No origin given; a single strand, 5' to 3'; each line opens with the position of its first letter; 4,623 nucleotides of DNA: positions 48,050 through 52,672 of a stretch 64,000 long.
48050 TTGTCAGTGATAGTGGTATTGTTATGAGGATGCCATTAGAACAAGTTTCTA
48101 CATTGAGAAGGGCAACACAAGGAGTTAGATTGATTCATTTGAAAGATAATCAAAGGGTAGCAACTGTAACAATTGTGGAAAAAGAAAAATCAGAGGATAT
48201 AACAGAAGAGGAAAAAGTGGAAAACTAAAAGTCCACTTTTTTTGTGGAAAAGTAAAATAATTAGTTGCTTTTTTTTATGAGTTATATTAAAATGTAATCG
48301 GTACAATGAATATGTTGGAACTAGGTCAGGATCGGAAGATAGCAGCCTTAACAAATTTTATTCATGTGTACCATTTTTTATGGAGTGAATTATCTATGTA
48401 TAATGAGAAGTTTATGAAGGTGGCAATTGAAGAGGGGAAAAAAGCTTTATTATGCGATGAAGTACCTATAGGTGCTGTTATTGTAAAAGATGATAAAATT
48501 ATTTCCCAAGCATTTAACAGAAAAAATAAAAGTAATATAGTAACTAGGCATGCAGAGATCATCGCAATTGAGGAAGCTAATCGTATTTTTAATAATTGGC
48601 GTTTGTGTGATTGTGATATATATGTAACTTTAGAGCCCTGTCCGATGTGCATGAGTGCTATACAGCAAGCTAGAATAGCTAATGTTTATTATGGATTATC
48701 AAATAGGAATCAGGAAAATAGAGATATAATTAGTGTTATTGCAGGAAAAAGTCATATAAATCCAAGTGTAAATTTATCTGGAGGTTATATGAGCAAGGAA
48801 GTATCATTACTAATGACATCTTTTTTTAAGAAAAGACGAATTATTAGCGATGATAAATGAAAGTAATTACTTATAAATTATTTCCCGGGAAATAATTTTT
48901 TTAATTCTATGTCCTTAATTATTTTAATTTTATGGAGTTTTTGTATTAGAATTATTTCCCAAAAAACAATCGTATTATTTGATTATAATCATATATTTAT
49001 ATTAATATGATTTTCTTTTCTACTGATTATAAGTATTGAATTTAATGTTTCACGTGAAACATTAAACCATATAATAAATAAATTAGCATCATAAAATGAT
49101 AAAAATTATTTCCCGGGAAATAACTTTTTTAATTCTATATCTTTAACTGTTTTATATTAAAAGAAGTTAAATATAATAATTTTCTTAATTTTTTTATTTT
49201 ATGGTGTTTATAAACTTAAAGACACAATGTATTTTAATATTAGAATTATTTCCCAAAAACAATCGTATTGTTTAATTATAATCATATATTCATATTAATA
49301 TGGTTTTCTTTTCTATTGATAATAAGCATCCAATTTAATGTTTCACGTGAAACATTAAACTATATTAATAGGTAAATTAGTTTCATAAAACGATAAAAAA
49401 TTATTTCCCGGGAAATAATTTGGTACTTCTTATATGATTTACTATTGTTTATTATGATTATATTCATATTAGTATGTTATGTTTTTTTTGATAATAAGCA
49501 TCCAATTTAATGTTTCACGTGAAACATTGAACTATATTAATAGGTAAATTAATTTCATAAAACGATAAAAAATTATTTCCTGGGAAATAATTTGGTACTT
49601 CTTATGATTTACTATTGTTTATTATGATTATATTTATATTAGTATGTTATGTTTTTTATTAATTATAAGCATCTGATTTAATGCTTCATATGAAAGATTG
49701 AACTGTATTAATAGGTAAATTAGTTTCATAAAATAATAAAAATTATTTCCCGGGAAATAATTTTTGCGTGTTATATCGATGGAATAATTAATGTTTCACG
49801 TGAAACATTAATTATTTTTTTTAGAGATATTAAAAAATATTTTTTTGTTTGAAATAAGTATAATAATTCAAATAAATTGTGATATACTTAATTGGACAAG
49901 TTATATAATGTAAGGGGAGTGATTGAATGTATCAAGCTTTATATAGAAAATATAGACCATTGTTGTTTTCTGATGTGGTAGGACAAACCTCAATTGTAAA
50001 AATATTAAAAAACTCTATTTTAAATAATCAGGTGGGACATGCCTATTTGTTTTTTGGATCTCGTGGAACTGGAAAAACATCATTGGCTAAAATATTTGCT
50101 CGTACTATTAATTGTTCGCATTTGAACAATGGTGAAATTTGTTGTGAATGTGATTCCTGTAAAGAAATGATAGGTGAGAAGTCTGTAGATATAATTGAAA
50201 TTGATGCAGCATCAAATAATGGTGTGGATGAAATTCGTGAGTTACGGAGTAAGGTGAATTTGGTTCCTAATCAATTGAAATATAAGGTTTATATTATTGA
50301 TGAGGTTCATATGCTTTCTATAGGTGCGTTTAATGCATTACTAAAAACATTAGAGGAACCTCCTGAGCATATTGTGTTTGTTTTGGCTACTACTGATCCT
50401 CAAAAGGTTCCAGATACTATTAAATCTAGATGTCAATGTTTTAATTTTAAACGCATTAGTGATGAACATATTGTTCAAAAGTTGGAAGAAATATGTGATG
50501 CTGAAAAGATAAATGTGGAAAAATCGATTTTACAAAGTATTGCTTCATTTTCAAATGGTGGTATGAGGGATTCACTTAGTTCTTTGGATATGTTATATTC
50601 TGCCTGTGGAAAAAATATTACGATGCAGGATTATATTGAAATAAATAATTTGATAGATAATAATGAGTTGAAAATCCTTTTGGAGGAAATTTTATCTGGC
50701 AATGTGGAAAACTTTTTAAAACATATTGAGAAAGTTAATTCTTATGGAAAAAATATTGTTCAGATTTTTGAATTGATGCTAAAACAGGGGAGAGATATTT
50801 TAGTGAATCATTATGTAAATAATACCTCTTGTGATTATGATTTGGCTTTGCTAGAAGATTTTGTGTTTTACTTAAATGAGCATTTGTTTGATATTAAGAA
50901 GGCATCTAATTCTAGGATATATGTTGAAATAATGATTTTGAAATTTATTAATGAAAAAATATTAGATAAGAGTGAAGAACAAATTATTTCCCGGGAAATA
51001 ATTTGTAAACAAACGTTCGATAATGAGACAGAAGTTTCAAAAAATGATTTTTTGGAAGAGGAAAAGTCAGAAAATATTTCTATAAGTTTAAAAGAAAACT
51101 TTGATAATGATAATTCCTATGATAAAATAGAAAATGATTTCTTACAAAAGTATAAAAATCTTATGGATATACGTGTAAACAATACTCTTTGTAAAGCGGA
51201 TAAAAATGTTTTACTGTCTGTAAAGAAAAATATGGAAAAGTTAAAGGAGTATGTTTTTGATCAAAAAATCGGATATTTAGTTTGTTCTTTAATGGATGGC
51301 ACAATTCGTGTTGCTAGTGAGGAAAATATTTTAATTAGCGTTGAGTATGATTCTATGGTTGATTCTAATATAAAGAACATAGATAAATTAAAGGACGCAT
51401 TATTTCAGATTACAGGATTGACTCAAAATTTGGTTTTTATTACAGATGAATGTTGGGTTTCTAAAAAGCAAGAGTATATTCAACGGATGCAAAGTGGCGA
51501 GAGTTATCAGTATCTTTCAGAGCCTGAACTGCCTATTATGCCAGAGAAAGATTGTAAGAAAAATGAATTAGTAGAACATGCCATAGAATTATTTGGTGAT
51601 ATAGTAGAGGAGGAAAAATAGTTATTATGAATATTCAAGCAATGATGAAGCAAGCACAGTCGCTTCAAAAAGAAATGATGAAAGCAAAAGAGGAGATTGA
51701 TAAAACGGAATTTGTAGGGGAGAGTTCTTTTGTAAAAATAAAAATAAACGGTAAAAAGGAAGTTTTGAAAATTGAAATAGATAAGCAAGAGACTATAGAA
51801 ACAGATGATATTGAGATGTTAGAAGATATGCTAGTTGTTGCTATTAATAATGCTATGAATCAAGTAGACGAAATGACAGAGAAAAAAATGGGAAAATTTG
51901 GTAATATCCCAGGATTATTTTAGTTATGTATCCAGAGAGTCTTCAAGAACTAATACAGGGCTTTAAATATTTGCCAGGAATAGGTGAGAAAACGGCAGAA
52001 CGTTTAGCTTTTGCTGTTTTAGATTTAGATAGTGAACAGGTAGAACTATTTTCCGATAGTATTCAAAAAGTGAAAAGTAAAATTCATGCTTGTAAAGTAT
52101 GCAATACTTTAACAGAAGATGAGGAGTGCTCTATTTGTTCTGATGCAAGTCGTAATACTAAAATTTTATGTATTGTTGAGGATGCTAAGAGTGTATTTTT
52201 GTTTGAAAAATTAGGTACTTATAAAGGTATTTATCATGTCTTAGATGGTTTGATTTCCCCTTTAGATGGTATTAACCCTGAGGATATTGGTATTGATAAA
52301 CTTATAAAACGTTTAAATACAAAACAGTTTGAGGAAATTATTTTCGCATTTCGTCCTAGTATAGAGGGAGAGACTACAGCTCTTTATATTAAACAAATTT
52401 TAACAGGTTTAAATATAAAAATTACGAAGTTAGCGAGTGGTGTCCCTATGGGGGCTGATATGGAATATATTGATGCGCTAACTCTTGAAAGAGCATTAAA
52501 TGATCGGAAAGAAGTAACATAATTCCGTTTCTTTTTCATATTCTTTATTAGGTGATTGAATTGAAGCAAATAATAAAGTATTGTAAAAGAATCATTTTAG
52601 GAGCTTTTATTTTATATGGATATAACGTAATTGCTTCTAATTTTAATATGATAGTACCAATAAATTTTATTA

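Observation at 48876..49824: About 950-bp tandem array of units built from two perfect palindromes in the tadA-dnaX gap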

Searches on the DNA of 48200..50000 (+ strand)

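Call 33: search_rna_families(source=window, start=48200, end=50000, threshold=evalue, max_evalue=1)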
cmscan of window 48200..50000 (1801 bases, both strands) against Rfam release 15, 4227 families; matches with E-value up to 1: 2.
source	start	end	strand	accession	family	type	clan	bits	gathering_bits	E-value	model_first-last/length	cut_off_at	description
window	48290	48388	+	RF00169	Bacteria_small_SRP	Gene;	CL00003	65.8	40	7.2e-14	1-97/97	no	Bacterial small signal recognition particle RNA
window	48559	48648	+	RF00358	snoZ101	Gene; snRNA; snoRNA; CD-box;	CL00057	24.3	44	0.18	1-96/96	no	Small nucleolar RNA Z101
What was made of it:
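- On Intrinsic terminators / structured RNA genes: No Rfam match at E<=1 (call 33).
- There is no Rfam match at E<=1 (call 33).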

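Call 61: search_dna_similar(query=window:48876-49824:+, collection=plasmids, mode=distant, max_rows=10)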
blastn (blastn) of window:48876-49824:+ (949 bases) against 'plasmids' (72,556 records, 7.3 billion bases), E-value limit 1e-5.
No match.

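Call 62: search_dna_similar(query=window:48876-49824:+, collection=phages, mode=distant, max_rows=10)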
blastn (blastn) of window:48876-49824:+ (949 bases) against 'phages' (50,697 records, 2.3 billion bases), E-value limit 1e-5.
No match.
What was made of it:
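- On Dispersed palindromic repeat families (REP/BOX/RUP/MITE): There are no plasmid or phage matches (calls 61, 62).
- Tried and rejected: There was no blastn match in 72,556 plasmids or 50,697 phage records (calls 61, 62).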

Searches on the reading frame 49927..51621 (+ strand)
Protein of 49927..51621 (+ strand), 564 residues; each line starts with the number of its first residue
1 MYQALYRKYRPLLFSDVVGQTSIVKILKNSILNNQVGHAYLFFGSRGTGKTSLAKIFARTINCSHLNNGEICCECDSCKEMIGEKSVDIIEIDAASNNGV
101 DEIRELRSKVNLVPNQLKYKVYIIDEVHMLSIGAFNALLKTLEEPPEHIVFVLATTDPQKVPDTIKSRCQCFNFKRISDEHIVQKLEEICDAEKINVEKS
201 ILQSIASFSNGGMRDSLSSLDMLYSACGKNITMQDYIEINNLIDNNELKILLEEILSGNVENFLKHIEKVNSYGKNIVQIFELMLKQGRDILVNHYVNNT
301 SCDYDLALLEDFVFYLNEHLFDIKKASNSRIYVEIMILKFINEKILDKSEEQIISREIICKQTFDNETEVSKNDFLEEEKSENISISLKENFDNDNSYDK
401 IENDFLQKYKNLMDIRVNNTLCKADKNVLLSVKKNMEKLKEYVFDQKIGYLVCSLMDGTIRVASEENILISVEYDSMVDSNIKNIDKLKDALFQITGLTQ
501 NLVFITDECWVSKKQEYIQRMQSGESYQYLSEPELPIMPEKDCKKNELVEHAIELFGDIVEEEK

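Call 8: search_protein_families(library=pfam, proteins=[window:49927-51621:+])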
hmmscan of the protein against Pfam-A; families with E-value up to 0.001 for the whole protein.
window:49927-51621:+ (564 aa): 10 families
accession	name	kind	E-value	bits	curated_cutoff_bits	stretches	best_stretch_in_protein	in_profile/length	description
PF13177.12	DNA_pol3_delta2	-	2e-45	155.1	27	1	20-177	2-160/161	DNA polymerase III, delta subunit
PF00004.35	AAA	-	7.3e-11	43.1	21.2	1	41-170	2-124/131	ATPase family associated with various cellular activities (AAA)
PF21960.2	RCF1-5-like_lid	-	8.7e-09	35.6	27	1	185-220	2-38/43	RCF1/5-like, AAA+ ATPase lid domain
PF22608.2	DNAX_ATPase_lid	-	2.3e-08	34.1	27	1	182-221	2-41/49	DNA polymerase III clamp loader subunit, ATPase lid domain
PF06068.19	TIP49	-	4.7e-05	23.2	23.8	0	121-155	277-310/347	TIP49 P-loop domain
PF13401.12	AAA_22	-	6.3e-05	23.7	27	1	41-154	9-121/130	AAA domain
PF13479.12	AAA_24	-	0.00031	21.1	27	0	40-131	5-77/195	AAA domain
PF05496.18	RuvB_N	-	0.00041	20.6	27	0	10-63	2-59/159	Holliday junction DNA helicase RuvB P-loop domain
PF07724.20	AAA_2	-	0.00068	20.2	27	0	40-144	6-101/166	AAA domain (Cdc48 subfamily)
PF13245.12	AAA_19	-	0.00071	20.2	25.1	0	40-152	14-123/134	AAA domain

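Call 32: find_encoding_contigs(protein=window:49927-51621:+, flank=4000, max_places=10)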
Protein window:49927-51621:+ (564 aa): 22 contigs read that carry it; 7 places shown.
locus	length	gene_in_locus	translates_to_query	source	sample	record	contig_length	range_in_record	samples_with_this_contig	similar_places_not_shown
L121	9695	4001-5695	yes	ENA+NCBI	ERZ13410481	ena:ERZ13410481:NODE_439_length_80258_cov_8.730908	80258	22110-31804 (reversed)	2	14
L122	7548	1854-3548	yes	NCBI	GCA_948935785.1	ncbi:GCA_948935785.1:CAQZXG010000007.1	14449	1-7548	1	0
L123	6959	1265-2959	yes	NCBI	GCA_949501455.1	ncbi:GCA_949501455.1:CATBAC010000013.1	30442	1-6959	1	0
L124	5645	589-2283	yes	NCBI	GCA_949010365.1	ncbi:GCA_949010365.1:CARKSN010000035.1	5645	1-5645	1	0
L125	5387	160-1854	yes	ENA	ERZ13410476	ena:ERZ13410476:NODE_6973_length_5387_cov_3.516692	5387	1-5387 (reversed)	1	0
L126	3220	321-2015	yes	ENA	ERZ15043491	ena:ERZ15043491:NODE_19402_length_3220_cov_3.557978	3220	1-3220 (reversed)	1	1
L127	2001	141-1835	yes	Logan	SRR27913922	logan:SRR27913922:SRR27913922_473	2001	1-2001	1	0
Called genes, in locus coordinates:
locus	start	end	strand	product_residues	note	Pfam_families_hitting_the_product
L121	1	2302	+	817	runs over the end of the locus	PF00521:DNA_topoisoIV, PF03989:DNA_gyraseA_C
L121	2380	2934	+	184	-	PF00383:dCMP_cyt_deam_1, PF14437:MafB19-deam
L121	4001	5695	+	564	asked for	PF13177:DNA_pol3_delta2, PF00004:AAA, PF21960:RCF1-5-like_lid, PF22608:DNAX_ATPase_lid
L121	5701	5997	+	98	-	PF02575:YbaB_DNA_bd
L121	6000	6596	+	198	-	PF21176:RecR_HhH, PF02132:RecR_ZnF (weak), PF01751:Toprim (weak), PF13662:Toprim_4, PF21175:RecR_C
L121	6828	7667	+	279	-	PF13177:DNA_pol3_delta2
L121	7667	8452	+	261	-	PF04468:PSP1, PF28472:PSP1_3rd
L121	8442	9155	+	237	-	PF05175:MTS, PF05971:Methyltransf_10 (weak), PF07669:Eco57I (faint), PF06325:PrmA (weak), PF13847:Methyltransf_31 (faint)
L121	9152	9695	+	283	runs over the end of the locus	PF00590:TP_methylase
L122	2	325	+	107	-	?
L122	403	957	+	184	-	PF00383:dCMP_cyt_deam_1, PF14437:MafB19-deam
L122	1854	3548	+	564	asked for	PF13177:DNA_pol3_delta2, PF00004:AAA, PF21960:RCF1-5-like_lid, PF22608:DNAX_ATPase_lid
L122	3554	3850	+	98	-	PF02575:YbaB_DNA_bd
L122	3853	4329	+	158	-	PF21176:RecR_HhH, PF02132:RecR_ZnF (weak), PF13662:Toprim_4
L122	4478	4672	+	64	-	PF07441:BofA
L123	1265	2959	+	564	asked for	PF13177:DNA_pol3_delta2, PF00004:AAA, PF21960:RCF1-5-like_lid, PF22608:DNAX_ATPase_lid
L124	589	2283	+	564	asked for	PF13177:DNA_pol3_delta2, PF00004:AAA, PF21960:RCF1-5-like_lid, PF22608:DNAX_ATPase_lid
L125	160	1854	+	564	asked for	PF13177:DNA_pol3_delta2, PF00004:AAA, PF21960:RCF1-5-like_lid, PF22608:DNAX_ATPase_lid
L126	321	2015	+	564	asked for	PF13177:DNA_pol3_delta2, PF00004:AAA, PF21960:RCF1-5-like_lid, PF22608:DNAX_ATPase_lid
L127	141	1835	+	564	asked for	PF13177:DNA_pol3_delta2, PF00004:AAA, PF21960:RCF1-5-like_lid, PF22608:DNAX_ATPase_lid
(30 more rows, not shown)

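Call 38: find_related_loci(query=window:49927-51621:+, collection=metagenome_contigs, flank=4000)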
Query window:49927-51621:+ (564 aa) in metagenome_contigs; peptide patterns used: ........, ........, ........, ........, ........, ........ (x = any residue, [..] = any of these).
600 stretches matched a pattern (row limit reached: there are more); 598 encode a relative of the query (tblastn E <= 1e-3); the best 80 are kept; 80 distinct loci.
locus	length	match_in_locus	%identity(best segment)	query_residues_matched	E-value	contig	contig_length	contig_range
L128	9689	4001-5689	47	1-563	8e-154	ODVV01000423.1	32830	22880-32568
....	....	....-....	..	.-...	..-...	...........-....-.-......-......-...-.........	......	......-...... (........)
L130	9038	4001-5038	57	1-346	7e-122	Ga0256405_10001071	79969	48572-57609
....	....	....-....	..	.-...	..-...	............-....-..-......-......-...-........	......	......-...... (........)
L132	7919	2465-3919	38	2-519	1e-101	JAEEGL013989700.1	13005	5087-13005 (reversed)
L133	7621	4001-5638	34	2-540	2e-96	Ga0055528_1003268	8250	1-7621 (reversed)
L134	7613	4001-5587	33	2-522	6e-94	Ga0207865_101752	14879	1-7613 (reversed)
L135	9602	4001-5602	35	2-525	2e-92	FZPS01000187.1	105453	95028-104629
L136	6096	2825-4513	33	2-558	2e-92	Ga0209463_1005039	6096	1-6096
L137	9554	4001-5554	36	2-532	6e-92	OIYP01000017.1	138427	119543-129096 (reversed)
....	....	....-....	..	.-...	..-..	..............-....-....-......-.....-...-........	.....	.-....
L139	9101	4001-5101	43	2-350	6e-90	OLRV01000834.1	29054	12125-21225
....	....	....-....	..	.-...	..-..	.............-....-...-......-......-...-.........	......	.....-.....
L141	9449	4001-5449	37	2-470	2e-89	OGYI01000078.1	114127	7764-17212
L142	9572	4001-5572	36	2-535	3e-89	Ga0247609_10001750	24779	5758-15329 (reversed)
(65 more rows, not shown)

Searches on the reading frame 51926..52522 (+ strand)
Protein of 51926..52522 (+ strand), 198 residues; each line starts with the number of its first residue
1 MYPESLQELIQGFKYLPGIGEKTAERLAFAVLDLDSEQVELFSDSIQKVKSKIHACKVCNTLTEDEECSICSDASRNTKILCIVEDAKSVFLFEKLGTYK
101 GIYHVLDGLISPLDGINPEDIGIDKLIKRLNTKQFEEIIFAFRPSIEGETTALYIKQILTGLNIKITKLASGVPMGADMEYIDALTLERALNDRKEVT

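Call 8: search_protein_families(library=pfam, proteins=[window:51926-52522:+])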
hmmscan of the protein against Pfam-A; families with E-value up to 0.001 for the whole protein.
window:51926-52522:+ (198 aa): 5 families
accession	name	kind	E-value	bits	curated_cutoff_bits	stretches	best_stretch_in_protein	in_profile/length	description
PF13662.12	Toprim_4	-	1e-21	77.4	25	1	80-170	2-85/85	Toprim domain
PF21176.3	RecR_HhH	-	2e-12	47.1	27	1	6-48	1-43/45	RecR, helix-hairpin-helix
PF21175.2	RecR_C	-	5.6e-10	38.9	22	1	172-195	1-24/24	RecR, C-terminal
PF02132.21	RecR_ZnF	-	4.1e-07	30.1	22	1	53-73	1-21/21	RecR, Cys4-zinc finger domain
PF01751.28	Toprim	-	9.5e-07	29.3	23.1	1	81-164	2-91/96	Toprim domain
